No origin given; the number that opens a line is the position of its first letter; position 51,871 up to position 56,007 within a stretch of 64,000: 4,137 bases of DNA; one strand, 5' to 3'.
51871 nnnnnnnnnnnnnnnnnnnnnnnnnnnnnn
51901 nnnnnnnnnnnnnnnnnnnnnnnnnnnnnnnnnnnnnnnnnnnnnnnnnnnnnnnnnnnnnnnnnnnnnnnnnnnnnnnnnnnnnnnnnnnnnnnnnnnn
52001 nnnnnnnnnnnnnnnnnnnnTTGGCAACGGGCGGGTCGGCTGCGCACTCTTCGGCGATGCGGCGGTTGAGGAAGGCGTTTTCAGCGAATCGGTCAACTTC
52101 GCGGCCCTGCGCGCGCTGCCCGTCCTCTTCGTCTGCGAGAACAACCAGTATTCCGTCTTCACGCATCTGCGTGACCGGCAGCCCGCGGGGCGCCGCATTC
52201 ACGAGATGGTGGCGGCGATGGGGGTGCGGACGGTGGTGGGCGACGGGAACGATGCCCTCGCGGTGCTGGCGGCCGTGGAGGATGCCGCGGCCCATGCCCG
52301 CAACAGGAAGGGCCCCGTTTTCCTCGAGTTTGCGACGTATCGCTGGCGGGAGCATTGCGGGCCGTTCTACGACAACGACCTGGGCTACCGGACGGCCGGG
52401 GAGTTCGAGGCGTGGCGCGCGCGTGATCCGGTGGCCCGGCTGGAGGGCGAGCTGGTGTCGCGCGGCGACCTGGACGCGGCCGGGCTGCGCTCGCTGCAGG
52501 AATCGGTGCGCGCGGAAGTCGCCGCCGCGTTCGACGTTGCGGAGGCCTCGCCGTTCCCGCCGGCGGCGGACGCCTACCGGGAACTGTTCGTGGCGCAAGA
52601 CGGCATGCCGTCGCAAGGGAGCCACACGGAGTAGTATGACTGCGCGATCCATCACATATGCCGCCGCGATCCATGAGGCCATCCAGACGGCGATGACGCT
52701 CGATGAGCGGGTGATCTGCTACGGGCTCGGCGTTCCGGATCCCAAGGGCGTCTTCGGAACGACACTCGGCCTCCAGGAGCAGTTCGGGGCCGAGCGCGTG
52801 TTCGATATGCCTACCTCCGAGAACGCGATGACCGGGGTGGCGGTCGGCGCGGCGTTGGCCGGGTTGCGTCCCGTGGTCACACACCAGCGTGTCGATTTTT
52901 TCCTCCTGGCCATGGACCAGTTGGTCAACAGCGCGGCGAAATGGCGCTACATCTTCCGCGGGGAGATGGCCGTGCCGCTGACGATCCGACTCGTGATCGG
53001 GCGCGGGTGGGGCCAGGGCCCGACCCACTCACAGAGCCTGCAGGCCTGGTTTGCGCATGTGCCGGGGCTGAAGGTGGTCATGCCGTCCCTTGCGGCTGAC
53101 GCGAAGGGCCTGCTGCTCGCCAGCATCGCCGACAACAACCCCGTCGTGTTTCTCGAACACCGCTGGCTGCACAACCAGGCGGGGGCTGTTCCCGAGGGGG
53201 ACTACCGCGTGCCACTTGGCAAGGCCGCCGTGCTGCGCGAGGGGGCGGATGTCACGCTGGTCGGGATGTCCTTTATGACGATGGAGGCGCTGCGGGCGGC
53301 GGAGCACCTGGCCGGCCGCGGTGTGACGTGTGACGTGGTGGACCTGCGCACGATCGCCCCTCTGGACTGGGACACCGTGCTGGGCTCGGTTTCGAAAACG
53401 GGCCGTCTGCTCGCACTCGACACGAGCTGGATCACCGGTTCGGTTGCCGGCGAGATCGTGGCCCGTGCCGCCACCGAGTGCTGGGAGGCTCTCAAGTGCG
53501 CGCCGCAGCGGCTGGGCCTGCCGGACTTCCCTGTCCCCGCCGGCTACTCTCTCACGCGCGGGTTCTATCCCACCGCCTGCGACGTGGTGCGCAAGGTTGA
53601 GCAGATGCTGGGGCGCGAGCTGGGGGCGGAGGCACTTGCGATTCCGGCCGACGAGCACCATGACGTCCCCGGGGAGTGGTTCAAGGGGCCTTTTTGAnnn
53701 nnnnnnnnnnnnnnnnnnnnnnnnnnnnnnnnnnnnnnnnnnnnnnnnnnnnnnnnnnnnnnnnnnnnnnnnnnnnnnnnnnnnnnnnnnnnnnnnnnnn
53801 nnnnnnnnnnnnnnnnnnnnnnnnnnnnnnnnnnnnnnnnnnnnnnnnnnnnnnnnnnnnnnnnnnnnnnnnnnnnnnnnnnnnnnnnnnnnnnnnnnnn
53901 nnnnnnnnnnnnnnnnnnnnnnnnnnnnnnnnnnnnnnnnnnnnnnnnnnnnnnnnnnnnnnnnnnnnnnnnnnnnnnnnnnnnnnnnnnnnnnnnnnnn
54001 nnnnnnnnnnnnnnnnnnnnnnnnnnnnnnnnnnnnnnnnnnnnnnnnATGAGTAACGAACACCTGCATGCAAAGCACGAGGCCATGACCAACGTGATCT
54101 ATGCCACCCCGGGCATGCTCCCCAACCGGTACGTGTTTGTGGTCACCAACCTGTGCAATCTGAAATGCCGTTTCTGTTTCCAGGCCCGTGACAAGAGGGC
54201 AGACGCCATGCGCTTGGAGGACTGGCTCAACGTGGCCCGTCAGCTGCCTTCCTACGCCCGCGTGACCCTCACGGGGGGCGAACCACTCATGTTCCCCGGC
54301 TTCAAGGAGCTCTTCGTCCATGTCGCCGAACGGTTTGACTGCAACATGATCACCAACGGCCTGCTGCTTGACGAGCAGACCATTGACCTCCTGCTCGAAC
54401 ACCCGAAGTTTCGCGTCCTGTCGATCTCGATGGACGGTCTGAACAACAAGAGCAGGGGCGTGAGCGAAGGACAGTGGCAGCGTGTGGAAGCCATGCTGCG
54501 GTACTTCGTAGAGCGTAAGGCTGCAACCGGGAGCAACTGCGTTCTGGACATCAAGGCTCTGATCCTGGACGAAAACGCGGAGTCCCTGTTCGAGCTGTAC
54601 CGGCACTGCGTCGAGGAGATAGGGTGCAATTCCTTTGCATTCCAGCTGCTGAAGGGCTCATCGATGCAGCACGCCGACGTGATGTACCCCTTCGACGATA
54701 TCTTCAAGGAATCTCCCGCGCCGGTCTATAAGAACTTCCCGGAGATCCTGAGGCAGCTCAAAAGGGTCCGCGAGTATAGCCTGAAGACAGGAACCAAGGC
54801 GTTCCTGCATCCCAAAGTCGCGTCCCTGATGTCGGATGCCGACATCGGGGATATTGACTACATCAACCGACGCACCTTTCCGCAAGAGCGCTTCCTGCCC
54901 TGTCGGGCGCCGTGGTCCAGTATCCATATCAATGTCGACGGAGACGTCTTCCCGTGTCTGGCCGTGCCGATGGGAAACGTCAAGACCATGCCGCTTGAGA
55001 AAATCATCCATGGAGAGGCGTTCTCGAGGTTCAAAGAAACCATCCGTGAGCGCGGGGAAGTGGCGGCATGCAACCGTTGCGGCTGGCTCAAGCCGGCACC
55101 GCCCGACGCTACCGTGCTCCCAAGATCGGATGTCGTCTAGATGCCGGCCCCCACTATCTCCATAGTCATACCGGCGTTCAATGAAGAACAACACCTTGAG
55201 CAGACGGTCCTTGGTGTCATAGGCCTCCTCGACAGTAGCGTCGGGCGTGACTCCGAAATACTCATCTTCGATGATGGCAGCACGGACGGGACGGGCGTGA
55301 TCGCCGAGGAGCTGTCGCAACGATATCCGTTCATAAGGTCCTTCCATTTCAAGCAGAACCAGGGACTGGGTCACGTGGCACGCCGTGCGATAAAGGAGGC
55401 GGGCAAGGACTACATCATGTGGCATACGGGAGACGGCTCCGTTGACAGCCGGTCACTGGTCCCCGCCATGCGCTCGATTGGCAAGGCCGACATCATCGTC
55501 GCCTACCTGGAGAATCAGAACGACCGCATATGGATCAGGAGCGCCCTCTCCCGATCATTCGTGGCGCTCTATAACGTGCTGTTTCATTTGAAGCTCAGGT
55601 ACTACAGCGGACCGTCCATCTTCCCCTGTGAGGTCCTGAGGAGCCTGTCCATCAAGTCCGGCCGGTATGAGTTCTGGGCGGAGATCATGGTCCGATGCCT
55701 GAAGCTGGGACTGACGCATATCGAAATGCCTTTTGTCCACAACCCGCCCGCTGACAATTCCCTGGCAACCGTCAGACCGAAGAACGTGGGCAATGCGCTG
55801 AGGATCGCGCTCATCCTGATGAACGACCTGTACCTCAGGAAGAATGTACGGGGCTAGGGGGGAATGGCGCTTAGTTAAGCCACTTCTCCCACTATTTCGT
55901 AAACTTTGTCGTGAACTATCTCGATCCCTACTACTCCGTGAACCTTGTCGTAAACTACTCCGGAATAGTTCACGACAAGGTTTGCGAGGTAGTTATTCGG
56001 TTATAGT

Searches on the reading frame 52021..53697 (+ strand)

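Call 60: search_protein_families(library=pfam, proteins=[window:52021-53697:+], max_evalue=0.00001)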
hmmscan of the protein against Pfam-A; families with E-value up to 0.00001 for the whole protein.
window:52021-53697:+ (558 aa): 2 families
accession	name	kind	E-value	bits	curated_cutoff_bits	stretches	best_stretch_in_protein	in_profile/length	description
PF02779.29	Transket_pyr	-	1.2e-32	113.4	27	1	210-382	2-170/174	Transketolase, pyrimidine binding domain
PF02780.25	Transketolase_C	-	7.8e-30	103.8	25.9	1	400-521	1-123/124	Transketolase, C-terminal domain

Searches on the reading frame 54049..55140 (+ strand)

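Call 60: search_protein_families(library=pfam, proteins=[window:54049-55140:+], max_evalue=0.00001)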
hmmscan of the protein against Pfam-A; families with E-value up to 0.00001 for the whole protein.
window:54049-55140:+ (363 aa): 2 families
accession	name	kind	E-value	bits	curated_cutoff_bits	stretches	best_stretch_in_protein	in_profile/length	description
PF04055.27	Radical_SAM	-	7.1e-20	72.3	29.5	1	31-166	2-145/166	Radical SAM superfamily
PF13186.11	SPASM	-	1.1e-13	51.7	21.5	1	285-344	1-66/67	Iron-sulfur cluster-binding domain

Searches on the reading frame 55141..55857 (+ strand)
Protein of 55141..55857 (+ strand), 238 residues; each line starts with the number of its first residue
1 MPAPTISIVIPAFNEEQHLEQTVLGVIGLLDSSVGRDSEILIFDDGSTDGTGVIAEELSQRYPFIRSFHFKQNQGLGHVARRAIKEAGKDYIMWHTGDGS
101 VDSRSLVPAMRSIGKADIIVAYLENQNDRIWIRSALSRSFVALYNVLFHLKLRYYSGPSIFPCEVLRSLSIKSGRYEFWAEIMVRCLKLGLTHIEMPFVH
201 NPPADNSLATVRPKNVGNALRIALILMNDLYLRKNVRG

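Call 60: search_protein_families(library=pfam, proteins=[window:55141-55857:+], max_evalue=0.00001)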
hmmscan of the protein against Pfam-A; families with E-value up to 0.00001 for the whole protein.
window:55141-55857:+ (238 aa): 1 family
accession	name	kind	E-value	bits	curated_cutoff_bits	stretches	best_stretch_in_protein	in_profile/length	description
PF00535.33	Glycos_transf_2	-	7.3e-21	75.3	23.3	1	7-134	1-127/168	Glycosyl transferase family 2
